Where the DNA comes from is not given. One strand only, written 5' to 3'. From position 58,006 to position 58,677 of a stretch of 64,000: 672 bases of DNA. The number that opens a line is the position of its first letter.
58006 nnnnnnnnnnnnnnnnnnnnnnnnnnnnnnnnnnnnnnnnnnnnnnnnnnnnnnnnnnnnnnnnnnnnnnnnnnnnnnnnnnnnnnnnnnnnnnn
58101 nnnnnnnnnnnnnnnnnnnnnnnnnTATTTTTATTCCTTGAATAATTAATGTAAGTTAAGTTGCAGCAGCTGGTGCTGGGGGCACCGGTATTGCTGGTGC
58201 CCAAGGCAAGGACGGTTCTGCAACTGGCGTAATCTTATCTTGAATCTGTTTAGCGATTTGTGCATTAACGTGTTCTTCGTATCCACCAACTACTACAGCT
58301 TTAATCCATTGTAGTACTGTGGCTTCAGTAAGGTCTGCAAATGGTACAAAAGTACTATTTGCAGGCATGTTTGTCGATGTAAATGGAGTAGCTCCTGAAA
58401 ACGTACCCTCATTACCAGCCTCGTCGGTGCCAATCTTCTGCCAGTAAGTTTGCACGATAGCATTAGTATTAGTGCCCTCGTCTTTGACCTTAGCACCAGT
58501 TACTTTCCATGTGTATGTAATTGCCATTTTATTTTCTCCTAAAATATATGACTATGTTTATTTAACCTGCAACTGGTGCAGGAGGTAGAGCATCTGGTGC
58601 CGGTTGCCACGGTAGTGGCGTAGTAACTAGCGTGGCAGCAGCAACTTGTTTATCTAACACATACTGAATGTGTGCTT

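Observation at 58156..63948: Giant tail fibre with three ~230-bp intragenic repeats, repeated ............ modules and a self-cleaving C-terminal chaperone, followed by two paralogous Pro-tailed small proteins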

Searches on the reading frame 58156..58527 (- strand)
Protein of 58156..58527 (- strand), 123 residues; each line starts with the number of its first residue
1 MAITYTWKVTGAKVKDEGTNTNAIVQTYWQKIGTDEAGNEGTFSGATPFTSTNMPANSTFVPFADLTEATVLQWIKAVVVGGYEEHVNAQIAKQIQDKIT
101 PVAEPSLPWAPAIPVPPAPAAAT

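Call 9: search_protein_families(library=pfam, proteins=[window:58156-58527:-], max_evalue=0.01)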
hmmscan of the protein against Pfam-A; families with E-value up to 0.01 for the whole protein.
window:58156-58527:- (123 aa): 2 families
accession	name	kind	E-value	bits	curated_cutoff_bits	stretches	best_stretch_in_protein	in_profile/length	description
PF25590.1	DUF7936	-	7.7e-17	62.3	27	1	2-109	1-103/103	Domain of unknown function (DUF7936)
PF20121.4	DUF6511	-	0.0078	17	28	0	62-108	31-68/69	Family of unknown function (DUF6511)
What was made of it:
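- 58156..58527 (-): DUF7936 paralogue b (123 aa). It is the widely conserved type, with 858 database relatives. Pfam PF25590 E 7.7e-17 (call 9).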

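Call 10: search_protein_families(library=phrogs, proteins=[window:58156-58527:-], max_evalue=0.01)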
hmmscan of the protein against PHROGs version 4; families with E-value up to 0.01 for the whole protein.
window:58156-58527:- (123 aa): 1 family
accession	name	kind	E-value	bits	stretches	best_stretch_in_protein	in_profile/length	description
phrog_7802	-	unknown function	7.2e-12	46.6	1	1-109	1-101/102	-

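Call 13: search_dna_similar(query=window:58156-58527:-, collection=phages, mode=protein, max_rows=30, max_evalue=0.001)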
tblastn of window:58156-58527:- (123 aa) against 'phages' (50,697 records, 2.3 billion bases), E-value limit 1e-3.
Records with a match: 5; places in all: 5; records where one place covers at least 80% of the query: 4.
Best place of each record, by identity: <60% 5.
By first word of the organism name: Roseobacter 5.
By host as written in the record: Rhodobacteraceae bacterium FZCC0040 2; Paracoccaceae bacterium strain FZCC0040 1; Rhodobacteraceae bacterium FZCC0042 1; Roseobacter sp. FZCC0083 1.
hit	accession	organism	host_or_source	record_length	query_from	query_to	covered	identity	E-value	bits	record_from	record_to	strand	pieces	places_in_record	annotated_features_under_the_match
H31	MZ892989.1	Roseobacter phage CRP-235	Rhodobacteraceae bacterium FZCC0040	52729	1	100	81%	35.2%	5e-5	47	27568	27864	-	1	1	hypothetical protein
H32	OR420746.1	Roseobacter phage CRP-227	Paracoccaceae bacterium strain FZCC0040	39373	1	107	87%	31.8%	6e-4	44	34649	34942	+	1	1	hypothetical protein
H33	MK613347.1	Roseobacter phage CRP-5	Rhodobacteraceae bacterium FZCC0040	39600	1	106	86%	32.1%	7e-6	49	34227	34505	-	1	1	hypothetical protein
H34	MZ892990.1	Roseobacter phage CRP-345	Rhodobacteraceae bacterium FZCC0042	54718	1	100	81%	31.4%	2e-5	47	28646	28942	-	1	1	hypothetical protein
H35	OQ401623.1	Roseobacter phage CRP-901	Roseobacter sp. FZCC0083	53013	1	84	68%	29.8%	6e-4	44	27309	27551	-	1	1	lysozyme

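Call 21: find_encoding_contigs(protein=window:58156-58527:-, flank=10000, max_places=6)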
Protein window:58156-58527:- (123 aa): 7 contigs read that carry it; 6 places shown.
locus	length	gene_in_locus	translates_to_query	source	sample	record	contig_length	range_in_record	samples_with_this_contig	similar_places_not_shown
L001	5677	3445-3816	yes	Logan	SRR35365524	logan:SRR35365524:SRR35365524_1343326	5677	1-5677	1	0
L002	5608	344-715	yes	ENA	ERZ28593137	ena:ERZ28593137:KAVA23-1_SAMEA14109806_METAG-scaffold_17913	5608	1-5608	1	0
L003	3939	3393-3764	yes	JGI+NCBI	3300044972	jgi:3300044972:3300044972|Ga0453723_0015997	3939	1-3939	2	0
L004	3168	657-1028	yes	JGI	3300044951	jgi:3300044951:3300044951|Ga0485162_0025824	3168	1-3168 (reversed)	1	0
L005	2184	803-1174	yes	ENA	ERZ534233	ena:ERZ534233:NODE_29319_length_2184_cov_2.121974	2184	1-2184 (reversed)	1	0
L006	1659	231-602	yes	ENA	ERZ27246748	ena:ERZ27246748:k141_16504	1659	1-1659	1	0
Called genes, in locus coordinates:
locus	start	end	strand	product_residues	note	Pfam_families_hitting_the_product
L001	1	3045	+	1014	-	?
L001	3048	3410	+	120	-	PF25590:DUF7936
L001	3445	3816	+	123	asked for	PF25590:DUF7936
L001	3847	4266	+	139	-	-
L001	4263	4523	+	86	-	-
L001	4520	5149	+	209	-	-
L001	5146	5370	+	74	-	-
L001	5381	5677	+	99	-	?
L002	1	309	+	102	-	?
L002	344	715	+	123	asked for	PF25590:DUF7936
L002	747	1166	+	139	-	-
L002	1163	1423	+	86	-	-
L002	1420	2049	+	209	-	-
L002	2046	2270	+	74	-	-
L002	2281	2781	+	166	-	-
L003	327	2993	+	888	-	PF13884:Peptidase_S74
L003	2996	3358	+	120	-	PF25590:DUF7936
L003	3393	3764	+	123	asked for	PF25590:DUF7936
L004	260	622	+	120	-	PF25590:DUF7936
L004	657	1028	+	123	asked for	PF25590:DUF7936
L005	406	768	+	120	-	PF25590:DUF7936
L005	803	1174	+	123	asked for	PF25590:DUF7936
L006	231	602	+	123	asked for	PF25590:DUF7936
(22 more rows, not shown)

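Call 24: get_annotated_region(hit=H33, flank=6000)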
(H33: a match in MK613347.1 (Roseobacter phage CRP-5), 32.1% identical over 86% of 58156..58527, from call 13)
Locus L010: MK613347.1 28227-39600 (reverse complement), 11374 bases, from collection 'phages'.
description: Roseobacter phage CRP-5, complete genome.
organism: Roseobacter phage CRP-5 (NCBI taxid 2559284)
taxonomy: Viruses; Duplodnaviria; Heunggongvirae; Uroviricota; Caudoviricetes; Zobellviridae; Cobavirinae; Veravirus
host: Rhodobacteraceae bacterium FZCC0040; source: East Sea of China; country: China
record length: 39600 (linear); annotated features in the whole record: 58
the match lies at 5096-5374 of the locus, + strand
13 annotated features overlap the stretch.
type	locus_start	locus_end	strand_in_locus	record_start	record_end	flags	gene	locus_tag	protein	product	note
CDS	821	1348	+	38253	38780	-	-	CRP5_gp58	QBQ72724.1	hypothetical protein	-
CDS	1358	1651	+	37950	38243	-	-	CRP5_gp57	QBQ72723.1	putative structural protein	-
CDS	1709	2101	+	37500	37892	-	-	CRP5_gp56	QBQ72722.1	hypothetical protein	-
CDS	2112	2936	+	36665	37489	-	-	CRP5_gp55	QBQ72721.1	hypothetical protein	-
CDS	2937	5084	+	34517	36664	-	-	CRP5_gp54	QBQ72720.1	putative structural protein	-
CDS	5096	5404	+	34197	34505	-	-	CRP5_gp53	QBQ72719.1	hypothetical protein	-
CDS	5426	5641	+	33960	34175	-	-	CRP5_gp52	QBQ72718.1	hypothetical protein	-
CDS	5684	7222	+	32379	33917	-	-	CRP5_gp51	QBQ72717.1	terminase large subunit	-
CDS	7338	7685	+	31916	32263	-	-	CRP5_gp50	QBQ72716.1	hypothetical protein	-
CDS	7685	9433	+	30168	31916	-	-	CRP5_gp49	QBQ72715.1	putative portal protein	-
CDS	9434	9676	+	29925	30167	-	-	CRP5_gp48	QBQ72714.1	hypothetical protein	-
CDS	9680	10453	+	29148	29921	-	-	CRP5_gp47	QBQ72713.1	hypothetical protein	-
CDS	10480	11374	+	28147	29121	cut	-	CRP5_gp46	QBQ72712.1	major capsid protein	-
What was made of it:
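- In CRP-5 the gene lies between an S74 fibre and the terminase, far from lysis genes (call 24).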

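Call 25: get_annotated_region(hit=H31, flank=6000)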
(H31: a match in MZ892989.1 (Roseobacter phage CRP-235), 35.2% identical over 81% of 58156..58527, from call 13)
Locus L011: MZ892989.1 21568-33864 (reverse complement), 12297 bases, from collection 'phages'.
description: Roseobacter phage CRP-235, complete genome.
organism: Roseobacter phage CRP-235 (NCBI taxid 2873406)
taxonomy: Viruses; Duplodnaviria; Heunggongvirae; Uroviricota; Caudoviricetes
host: Rhodobacteraceae bacterium FZCC0040; source: seawater; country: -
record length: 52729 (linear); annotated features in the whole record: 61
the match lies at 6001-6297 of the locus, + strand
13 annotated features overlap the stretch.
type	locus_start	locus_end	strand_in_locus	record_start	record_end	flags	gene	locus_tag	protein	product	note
CDS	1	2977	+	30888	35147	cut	-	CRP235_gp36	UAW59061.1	putative tail fiber protein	-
CDS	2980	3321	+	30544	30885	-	-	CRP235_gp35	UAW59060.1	hypothetical protein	-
CDS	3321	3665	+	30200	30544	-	-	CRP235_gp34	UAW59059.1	hypothetical protein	-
CDS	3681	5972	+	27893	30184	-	-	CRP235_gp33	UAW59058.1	hypothetical protein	-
CDS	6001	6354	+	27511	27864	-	-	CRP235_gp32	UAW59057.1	hypothetical protein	-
CDS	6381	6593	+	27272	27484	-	-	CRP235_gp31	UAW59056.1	hypothetical protein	-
CDS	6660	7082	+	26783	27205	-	-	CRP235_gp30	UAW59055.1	putative toxin-activating lysine-acyltransferase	-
CDS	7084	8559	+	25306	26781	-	-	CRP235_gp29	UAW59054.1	hypothetical protein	-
CDS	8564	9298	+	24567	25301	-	-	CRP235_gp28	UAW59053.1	lysozyme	-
CDS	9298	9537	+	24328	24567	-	-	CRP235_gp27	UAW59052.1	hypothetical protein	-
CDS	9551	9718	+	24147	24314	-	-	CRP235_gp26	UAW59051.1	hypothetical protein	-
CDS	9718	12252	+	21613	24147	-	-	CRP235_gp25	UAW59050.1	hypothetical protein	-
CDS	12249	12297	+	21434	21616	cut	-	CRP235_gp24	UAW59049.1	hypothetical protein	-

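Call 27: find_homologous_proteins(query=window:58156-58527:-, max_evalue=0.001)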
Query window:58156-58527:- (123 aa): 858 proteins with E <= 0.001 among 871 candidates; the best 120 are listed.
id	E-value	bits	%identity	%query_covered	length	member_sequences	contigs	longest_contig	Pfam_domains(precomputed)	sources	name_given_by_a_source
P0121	2.7e-72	259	98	100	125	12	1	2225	PF25590.2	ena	-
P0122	5.3e-71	255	96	100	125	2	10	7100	PF25590.2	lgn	-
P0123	8.1e-63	228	89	94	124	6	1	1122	PF25590.2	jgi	jgi:hypothetical protein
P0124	1.4e-61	224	85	97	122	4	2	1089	PF25590.2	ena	-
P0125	2.5e-59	217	87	92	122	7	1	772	PF25590.2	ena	-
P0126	4.6e-57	210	79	89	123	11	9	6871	PF25590.2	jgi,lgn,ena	jgi:hypothetical protein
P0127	1.8e-55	205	83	90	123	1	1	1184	PF25590.2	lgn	-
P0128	8.0e-54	199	80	87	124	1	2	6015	PF25590.2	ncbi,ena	-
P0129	3.4e-52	194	73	97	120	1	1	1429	PF25590.2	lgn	-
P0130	6.8e-52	193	76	85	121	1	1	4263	PF25590.2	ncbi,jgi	jgi:hypothetical protein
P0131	2.0e-51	192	75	92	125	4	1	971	PF25590.2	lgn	-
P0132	3.6e-51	191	74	99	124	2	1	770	PF25590.2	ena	-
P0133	3.7e-51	191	74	99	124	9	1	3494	PF25590.2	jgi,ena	jgi:hypothetical protein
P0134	4.4e-51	190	76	85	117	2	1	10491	PF25590.2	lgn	-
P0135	7.2e-51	190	71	87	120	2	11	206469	PF25590.2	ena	-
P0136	8.0e-51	190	76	89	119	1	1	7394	PF25590.2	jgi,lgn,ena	jgi:hypothetical protein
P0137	1.3e-50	189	73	99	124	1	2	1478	PF25590.2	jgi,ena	jgi:hypothetical protein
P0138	1.4e-50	189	78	91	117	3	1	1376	PF25590.2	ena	-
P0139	1.7e-50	188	72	96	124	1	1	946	PF25590.2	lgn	-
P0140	1.8e-50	188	71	99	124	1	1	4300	PF25590.2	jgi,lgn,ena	-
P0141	1.9e-50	188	76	87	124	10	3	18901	PF25590.2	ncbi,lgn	-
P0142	2.7e-50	188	72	99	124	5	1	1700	PF25590.2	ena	-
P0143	2.8e-50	188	70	97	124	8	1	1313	PF25590.2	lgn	-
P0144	3.8e-50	187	75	87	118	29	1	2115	PF25590.2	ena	-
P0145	5.2e-50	187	74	94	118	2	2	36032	PF25590.2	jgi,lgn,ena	jgi:hypothetical protein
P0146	9.9e-50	186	77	85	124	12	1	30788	PF25590.2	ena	-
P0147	1.4e-49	186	72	100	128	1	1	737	PF25590.2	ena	-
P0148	1.5e-49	185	74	98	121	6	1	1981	PF25590.2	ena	-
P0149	1.6e-49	185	76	85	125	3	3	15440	PF25590.2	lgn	-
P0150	1.6e-49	185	74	87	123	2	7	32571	PF25590.2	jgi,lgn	jgi:hypothetical protein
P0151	2.7e-49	185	73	95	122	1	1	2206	PF25590.2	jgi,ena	jgi:hypothetical protein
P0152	3.0e-49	184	74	90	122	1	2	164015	PF25590.2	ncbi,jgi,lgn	jgi:hypothetical protein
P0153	3.1e-49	184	74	89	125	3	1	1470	PF25590.2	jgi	jgi:hypothetical protein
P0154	3.5e-49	184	70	87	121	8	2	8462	PF25590.2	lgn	-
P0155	5.0e-49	184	76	91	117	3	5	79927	PF25590.2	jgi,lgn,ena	jgi:hypothetical protein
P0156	5.7e-49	184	73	90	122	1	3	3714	PF25590.2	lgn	-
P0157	7.0e-49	183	73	85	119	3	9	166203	PF25590.2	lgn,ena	-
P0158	7.5e-49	183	74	91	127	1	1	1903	PF25590.2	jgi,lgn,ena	jgi:hypothetical protein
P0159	8.9e-49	183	71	98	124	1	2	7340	PF25590.2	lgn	-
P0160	8.9e-49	183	72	95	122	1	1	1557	PF25590.2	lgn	-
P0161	9.2e-49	183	72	89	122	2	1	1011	PF25590.2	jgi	jgi:hypothetical protein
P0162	9.2e-49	183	69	99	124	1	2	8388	PF25590.2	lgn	-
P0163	1.1e-48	183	72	93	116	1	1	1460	PF25590.2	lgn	-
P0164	2.2e-48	182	75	89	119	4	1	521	PF25590.2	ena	-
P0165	2.5e-48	181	69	99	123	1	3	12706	PF25590.2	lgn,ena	-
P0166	2.9e-48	181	72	90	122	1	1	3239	PF25590.2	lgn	-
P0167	2.9e-48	181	72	94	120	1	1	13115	PF25590.2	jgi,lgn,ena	-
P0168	2.9e-48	181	72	89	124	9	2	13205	PF25590.2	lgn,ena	-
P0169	3.0e-48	181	73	91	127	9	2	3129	PF25590.2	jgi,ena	jgi:hypothetical protein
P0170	3.9e-48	181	73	97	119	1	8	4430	PF25590.2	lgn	-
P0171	4.0e-48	181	75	89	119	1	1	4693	PF25590.2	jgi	jgi:hypothetical protein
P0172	4.6e-48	181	69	97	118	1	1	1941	PF25590.2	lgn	-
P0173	8.8e-48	180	68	92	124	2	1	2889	PF25590.2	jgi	jgi:hypothetical protein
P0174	8.8e-48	180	69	96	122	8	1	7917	PF25590.2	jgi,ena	-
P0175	1.0e-47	180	70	98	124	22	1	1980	PF25590.2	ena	-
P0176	1.2e-47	179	69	95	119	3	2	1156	PF25590.2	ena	-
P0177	1.7e-47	179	66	99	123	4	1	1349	PF25590.2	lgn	-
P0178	1.8e-47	179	71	85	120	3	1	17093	PF25590.2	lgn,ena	-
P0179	2.0e-47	179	69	97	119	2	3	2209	PF25590.2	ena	-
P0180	2.0e-47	179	71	93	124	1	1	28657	PF25590.2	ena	-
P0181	3.0e-47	178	72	89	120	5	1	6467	PF25590.2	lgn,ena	-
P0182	3.9e-47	178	74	89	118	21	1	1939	PF25590.2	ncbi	-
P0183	5.1e-47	177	72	85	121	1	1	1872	PF25590.2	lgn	-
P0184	5.3e-47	177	71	96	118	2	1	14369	PF25590.2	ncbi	-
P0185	5.4e-47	177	72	89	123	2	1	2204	PF25590.2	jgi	-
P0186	5.7e-47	177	71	93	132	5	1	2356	PF25590.2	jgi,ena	jgi:hypothetical protein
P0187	5.9e-47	177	71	91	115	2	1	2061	PF25590.2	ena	-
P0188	1.3e-46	176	67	94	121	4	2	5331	PF25590.2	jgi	jgi:hypothetical protein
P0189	1.3e-46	176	72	89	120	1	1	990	PF25590.2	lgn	-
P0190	1.4e-46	176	70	98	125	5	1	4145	PF25590.2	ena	-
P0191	1.5e-46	176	70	89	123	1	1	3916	PF25590.2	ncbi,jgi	jgi:hypothetical protein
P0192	1.6e-46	176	69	98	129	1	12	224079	PF25590.2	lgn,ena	-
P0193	1.6e-46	176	68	97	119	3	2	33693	PF25590.2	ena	-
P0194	1.6e-46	176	71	93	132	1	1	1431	PF25590.2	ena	-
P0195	1.6e-46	176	66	99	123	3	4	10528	PF25590.2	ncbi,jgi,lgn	jgi:hypothetical protein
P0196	2.1e-46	175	71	95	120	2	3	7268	PF25590.2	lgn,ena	-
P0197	2.1e-46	175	68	87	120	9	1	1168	PF25590.2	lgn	-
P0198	2.3e-46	175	69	87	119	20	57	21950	PF25590.2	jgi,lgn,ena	jgi:hypothetical protein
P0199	2.4e-46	175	70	89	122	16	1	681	PF25590.2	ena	-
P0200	2.7e-46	175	72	89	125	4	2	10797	PF25590.2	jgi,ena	jgi:hypothetical protein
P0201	3.2e-46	175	69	90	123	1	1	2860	PF25590.2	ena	-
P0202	4.1e-46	174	67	98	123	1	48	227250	PF25590.2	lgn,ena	-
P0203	4.2e-46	174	70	89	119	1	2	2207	PF25590.2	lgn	-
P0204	4.7e-46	174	66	87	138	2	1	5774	PF25590.2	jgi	-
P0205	5.1e-46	174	66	98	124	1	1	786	PF25590.2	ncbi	-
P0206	5.9e-46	174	70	97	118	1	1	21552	PF25590.2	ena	-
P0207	6.1e-46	174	67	97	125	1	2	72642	PF25590.2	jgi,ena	jgi:hypothetical protein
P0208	6.2e-46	174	67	98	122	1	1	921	PF25590.2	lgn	-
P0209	6.7e-46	174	71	90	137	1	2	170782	PF25590.2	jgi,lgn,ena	jgi:hypothetical protein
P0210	6.8e-46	174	68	89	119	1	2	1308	PF25590.2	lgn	-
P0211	6.9e-46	174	66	87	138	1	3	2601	PF25590.2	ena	-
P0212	7.2e-46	174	66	99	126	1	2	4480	PF25590.2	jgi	jgi:hypothetical protein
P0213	8.1e-46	173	70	95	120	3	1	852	PF25590.2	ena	-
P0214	9.3e-46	173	73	84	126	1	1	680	PF25590.2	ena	-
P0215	9.4e-46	173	70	87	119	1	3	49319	PF25590.2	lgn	-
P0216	9.5e-46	173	69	94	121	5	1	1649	PF25590.2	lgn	-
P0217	9.6e-46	173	72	89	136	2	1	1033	PF25590.2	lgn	-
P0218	9.9e-46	173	66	99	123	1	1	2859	PF25590.2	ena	-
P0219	1.2e-45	173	69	97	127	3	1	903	PF25590.2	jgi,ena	jgi:hypothetical protein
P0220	1.3e-45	173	67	99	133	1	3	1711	PF25590.2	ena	-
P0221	1.5e-45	173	69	92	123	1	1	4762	PF25590.2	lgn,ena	-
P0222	1.6e-45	172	64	87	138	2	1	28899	PF25590.2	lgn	-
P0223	1.6e-45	172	66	98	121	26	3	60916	PF25590.2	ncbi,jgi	jgi:hypothetical protein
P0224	1.8e-45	172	69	97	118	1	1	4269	PF25590.2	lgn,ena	-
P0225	1.8e-45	172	69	92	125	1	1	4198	PF25590.2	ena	-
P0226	1.9e-45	172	66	99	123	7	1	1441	PF25590.2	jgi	jgi:hypothetical protein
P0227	2.2e-45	172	67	95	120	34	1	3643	PF25590.2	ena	-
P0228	2.3e-45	172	68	95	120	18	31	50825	PF25590.2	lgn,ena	-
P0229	2.3e-45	172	70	90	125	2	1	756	PF25590.2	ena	-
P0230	2.4e-45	172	66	97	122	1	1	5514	PF25590.2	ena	-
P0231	2.4e-45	172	71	93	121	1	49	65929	PF25590.2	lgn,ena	-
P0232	2.8e-45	172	70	93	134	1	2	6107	PF25590.2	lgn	-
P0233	2.8e-45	172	64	98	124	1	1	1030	PF25590.2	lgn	-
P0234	3.2e-45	171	68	87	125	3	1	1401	PF25590.2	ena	-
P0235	3.3e-45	171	66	89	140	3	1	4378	PF25590.2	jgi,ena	jgi:hypothetical protein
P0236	3.6e-45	171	69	93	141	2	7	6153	PF25590.2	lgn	-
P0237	3.9e-45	171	69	97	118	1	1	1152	PF25590.2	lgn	-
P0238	3.9e-45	171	64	99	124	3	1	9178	PF25590.2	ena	-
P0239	4.0e-45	171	64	87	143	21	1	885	PF25590.2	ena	-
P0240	4.0e-45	171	67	87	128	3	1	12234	PF25590.2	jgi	jgi:hypothetical protein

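Call 38: predict_structure(alignment_id=A3)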
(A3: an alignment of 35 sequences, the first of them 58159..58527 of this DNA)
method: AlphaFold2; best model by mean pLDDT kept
length: 123 residues; sequences in the alignment: 35
mean_pLDDT: 81.3   pTM: 0.62
mean pLDDT of the five models: 81.3, 79.1, 78.9, 78.6, 77.4
residues with pLDDT >= 90: 29; 70-90: 74; 50-70: 20; < 50: 0
segments of 3 or more residues with pLDDT < 50: none
pLDDT, mean of each block of 10 residues (from residue 1): 88 84 87 92 85 62 81 81 87 88 76 70 64
secondary structure, 60 per line:
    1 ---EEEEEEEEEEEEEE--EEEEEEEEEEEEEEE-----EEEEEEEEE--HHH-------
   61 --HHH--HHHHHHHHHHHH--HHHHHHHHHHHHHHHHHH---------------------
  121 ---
elements in order: E4-17 E20-34 E40-48 H68-79 H82-99

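Call 43: fold_search(model_id=the predicted structure, library=viral)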
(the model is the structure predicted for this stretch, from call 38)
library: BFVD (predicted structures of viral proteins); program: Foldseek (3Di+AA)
matches with E <= 10: 1235; with E <= 0.001: 17
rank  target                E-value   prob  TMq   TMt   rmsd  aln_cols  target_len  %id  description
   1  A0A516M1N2            1.1e-09  1.00  0.79  0.73   2.0       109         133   38  (no name in the UniProt tables at hand)
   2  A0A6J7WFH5            1.0e-08  1.00  0.64  0.54   3.9       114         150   32  DUF7936 domain-containing protein (Fragment) [uncultured Caudovirales phage]
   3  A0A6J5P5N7            5.9e-08  1.00  0.73  0.66   7.6       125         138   25  DUF7936 domain-containing protein [uncultured Caudovirales phage]
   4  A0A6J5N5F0            2.7e-07  1.00  0.71  0.75   3.3       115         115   32  DUF7936 domain-containing protein [uncultured Caudovirales phage]
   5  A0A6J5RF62            4.3e-07  1.00  0.67  0.60   8.6       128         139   24  DUF7936 domain-containing protein [uncultured Caudovirales phage]
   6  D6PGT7                8.4e-07  1.00  0.68  0.76   3.3       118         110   30  (no name in the UniProt tables at hand)
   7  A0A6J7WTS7            1.0e-06  1.00  0.63  0.64   6.9       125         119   30  DUF7936 domain-containing protein [uncultured Caudovirales phage]
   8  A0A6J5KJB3            1.6e-06  1.00  0.66  0.78   3.1       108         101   24  DUF7936 domain-containing protein [uncultured Caudovirales phage]
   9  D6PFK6                3.4e-06  1.00  0.63  0.72   4.7       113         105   19  (no name in the UniProt tables at hand)
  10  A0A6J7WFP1            4.6e-06  1.00  0.68  0.66   3.2       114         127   20  DUF7936 domain-containing protein [uncultured Caudovirales phage]
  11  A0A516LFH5            5.8e-06  1.00  0.64  0.69   4.0       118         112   23  (no name in the UniProt tables at hand)
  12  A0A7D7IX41            8.4e-06  1.00  0.67  0.77   3.8       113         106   24  (no name in the UniProt tables at hand)
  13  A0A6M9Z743            9.5e-06  1.00  0.65  0.71   3.9       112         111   23  (no name in the UniProt tables at hand)
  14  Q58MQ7                1.4e-05  1.00  0.54  0.55  11.2       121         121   18  DUF7936 domain-containing protein [Prochlorococcus phage P-SSM2]
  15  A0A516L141            2.5e-05  1.00  0.63  0.77   2.7       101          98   21  (no name in the UniProt tables at hand)
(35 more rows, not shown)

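Call 44: find_related_loci(query=A3, collection=viral_contigs, flank=10000)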
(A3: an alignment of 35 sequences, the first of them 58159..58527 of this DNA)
Query A3 (123 aa) in viral_contigs; peptide patterns used: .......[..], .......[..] (x = any residue, [..] = any of these).
501 stretches matched a pattern; 451 encode a relative of the query (tblastn E <= 1e-3); the best 80 are kept; 80 distinct loci.
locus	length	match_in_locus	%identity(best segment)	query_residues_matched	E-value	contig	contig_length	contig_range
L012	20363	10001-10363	84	1-119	4e-63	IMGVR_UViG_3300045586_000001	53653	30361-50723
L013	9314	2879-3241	83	1-119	1e-62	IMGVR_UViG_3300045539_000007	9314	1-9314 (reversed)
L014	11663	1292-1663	73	1-123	1e-54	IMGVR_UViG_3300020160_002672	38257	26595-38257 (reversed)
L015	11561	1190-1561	73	1-123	1e-54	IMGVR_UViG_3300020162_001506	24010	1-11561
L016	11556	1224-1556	74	1-111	2e-53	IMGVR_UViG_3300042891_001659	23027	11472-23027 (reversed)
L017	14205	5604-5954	74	1-118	1e-52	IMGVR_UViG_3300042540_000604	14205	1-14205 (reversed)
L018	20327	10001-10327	75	1-109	1e-51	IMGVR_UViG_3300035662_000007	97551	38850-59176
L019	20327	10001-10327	75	1-109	1e-51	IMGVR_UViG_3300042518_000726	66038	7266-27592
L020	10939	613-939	75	1-109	1e-51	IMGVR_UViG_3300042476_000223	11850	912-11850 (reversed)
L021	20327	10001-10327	75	1-109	1e-51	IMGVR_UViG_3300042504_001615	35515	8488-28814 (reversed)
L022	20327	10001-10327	75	1-109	1e-51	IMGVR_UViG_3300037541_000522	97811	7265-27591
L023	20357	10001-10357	68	1-120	6e-51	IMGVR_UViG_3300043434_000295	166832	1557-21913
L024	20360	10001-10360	66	1-120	1e-50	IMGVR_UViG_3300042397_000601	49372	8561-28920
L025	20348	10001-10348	66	1-116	3e-50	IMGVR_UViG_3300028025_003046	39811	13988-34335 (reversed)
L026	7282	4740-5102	67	1-122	4e-50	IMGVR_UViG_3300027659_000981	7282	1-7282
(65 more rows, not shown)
